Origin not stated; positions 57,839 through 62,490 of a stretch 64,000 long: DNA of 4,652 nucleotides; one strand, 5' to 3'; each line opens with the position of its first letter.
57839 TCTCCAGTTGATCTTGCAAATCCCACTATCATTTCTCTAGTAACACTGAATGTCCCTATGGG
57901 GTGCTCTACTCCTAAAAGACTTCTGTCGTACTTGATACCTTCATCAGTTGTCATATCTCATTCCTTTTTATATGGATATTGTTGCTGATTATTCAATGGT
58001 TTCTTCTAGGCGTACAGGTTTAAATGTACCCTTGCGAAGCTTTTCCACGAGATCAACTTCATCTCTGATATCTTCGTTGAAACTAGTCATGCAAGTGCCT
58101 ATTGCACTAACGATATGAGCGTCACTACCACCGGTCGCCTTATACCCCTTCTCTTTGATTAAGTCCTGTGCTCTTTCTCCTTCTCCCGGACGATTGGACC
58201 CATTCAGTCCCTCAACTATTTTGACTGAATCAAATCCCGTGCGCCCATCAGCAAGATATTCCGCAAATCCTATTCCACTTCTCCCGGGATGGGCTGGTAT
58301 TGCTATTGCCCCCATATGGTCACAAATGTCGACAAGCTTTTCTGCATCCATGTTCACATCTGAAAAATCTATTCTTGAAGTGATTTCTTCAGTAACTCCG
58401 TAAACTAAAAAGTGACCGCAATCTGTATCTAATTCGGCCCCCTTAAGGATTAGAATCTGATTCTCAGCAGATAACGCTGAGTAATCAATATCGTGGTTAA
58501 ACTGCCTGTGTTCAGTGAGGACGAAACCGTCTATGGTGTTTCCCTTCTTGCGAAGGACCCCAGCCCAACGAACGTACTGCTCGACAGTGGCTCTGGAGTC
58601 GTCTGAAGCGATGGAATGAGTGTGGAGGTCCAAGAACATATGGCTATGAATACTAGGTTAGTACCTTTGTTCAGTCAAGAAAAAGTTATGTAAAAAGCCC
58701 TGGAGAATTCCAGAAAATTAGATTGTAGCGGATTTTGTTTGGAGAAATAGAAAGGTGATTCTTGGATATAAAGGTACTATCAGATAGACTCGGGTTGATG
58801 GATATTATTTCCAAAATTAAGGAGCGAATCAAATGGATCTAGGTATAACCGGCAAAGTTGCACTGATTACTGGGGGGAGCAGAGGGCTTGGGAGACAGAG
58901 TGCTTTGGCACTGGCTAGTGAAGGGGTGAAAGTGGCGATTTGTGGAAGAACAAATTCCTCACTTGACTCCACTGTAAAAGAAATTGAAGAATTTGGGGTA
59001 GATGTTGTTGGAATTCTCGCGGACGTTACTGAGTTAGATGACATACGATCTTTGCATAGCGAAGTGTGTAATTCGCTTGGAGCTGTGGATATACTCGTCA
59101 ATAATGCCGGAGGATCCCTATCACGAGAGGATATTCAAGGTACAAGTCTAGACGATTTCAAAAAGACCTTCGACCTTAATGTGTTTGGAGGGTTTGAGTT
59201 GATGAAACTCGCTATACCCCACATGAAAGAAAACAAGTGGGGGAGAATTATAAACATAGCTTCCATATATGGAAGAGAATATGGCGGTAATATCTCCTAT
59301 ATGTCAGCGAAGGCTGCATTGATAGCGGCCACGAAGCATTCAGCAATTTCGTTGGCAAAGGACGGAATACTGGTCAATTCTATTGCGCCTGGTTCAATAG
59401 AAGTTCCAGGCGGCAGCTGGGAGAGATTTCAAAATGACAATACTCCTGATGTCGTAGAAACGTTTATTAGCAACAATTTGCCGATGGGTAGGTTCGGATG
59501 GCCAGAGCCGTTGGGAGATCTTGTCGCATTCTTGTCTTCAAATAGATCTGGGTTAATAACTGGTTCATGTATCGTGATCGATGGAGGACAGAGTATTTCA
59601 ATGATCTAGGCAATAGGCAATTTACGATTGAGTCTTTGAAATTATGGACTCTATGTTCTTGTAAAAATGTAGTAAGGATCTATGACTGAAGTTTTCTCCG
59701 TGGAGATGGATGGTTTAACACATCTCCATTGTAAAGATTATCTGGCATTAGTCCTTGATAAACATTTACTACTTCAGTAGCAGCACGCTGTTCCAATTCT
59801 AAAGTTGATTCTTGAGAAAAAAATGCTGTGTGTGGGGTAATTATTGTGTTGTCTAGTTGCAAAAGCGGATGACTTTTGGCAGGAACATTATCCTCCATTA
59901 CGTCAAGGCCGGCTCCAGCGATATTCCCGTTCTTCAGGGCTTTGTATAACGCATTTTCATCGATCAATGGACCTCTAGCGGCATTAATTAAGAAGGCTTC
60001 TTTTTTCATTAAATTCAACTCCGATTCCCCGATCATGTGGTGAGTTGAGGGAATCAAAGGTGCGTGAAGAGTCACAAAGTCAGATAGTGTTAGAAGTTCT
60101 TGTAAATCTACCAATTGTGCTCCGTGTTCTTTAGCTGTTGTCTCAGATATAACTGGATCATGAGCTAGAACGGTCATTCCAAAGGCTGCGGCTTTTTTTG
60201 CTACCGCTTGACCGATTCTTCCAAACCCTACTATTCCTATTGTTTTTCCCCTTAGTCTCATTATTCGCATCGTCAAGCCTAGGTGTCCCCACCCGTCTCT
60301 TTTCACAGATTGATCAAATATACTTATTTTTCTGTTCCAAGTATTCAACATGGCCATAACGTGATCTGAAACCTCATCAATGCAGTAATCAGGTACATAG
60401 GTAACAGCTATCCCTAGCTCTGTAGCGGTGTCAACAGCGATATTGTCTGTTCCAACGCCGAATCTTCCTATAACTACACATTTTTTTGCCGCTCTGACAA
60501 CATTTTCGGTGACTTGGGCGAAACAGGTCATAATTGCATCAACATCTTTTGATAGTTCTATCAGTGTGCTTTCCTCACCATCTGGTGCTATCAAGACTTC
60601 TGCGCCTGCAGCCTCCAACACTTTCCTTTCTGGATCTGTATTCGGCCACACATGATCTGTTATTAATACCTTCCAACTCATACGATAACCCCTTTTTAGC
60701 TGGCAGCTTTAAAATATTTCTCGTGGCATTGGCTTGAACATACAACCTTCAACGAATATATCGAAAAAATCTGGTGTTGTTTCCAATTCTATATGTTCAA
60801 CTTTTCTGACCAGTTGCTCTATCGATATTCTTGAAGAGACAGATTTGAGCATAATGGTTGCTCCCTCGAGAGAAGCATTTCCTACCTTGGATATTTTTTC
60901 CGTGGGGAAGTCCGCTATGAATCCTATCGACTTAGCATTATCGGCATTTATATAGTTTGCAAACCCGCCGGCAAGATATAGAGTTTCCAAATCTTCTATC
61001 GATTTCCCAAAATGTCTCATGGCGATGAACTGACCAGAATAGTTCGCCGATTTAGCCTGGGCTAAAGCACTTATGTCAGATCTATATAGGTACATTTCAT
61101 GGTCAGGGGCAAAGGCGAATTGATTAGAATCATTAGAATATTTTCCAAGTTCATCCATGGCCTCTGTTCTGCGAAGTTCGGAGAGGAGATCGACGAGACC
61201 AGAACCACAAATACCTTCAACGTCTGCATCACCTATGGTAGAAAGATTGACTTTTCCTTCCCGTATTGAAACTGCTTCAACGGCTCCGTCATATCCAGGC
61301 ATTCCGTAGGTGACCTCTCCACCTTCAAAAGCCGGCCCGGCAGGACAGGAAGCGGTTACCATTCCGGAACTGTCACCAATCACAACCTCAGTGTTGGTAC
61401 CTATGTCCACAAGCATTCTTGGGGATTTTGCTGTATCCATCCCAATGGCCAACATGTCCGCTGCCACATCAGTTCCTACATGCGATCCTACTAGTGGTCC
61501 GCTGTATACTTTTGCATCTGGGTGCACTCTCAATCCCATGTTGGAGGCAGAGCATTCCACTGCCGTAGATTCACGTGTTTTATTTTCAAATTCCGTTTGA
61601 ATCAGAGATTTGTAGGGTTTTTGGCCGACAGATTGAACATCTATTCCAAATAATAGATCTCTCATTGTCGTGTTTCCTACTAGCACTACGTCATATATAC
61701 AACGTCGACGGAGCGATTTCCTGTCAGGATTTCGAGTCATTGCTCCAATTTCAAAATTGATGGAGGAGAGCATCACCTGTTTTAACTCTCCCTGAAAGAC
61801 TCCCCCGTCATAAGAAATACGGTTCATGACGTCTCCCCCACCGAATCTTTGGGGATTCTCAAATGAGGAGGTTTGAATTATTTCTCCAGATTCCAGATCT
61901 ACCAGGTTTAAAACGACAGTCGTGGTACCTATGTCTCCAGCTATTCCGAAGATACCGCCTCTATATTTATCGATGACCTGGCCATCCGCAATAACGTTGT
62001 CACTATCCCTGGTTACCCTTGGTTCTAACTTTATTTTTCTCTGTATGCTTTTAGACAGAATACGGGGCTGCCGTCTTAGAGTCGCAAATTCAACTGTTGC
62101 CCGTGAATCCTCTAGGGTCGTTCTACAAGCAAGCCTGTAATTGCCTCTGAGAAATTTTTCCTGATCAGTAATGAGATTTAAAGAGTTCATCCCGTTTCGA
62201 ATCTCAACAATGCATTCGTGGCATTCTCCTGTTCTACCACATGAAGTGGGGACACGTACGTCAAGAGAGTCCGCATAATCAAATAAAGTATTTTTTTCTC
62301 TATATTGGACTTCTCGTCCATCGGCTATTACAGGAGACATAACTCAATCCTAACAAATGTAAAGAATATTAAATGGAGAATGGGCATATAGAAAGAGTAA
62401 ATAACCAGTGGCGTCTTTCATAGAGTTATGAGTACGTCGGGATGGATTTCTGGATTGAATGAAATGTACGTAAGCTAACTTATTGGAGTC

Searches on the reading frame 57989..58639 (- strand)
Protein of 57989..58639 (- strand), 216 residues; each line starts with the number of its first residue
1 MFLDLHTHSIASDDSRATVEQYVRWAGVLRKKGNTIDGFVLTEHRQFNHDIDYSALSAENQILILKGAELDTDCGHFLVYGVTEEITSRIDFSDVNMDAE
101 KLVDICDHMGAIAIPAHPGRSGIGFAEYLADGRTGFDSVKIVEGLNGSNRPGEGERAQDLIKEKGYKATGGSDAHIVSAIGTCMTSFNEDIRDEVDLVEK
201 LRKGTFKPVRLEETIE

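Call 28: search_protein_families(library=pfam, proteins=[window:57989-58639:-], max_evalue=0.01)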
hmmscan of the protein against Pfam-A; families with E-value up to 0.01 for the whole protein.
window:57989-58639:- (216 aa): 2 families
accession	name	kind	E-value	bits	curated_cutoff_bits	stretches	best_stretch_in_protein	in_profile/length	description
PF13263.12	PHP_C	-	5.5e-15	55.1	21.3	1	155-205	5-55/56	PHP-associated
PF02811.25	PHP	-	0.00029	21.6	26.4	1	4-73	1-66/164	PHP domain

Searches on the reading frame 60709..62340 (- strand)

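Call 109: search_protein_families(library=pfam, proteins=[window:60709-62340:-], max_evalue=0.001)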
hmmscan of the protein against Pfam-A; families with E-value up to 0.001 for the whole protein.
window:60709-62340:- (543 aa): 3 families
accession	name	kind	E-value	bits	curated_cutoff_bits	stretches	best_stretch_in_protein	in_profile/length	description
PF14574.11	RACo_C_ter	-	8.4e-63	212.3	27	1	308-537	3-251/261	C-terminal domain of RACo the ASKHA domain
PF17651.6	Raco_middle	-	1.5e-37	129.2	26.8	1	131-303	1-162/163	RACo middle region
PF00111.32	Fer2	-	5.1e-07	30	21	1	7-76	4-76/77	2Fe-2S iron-sulfur cluster binding domain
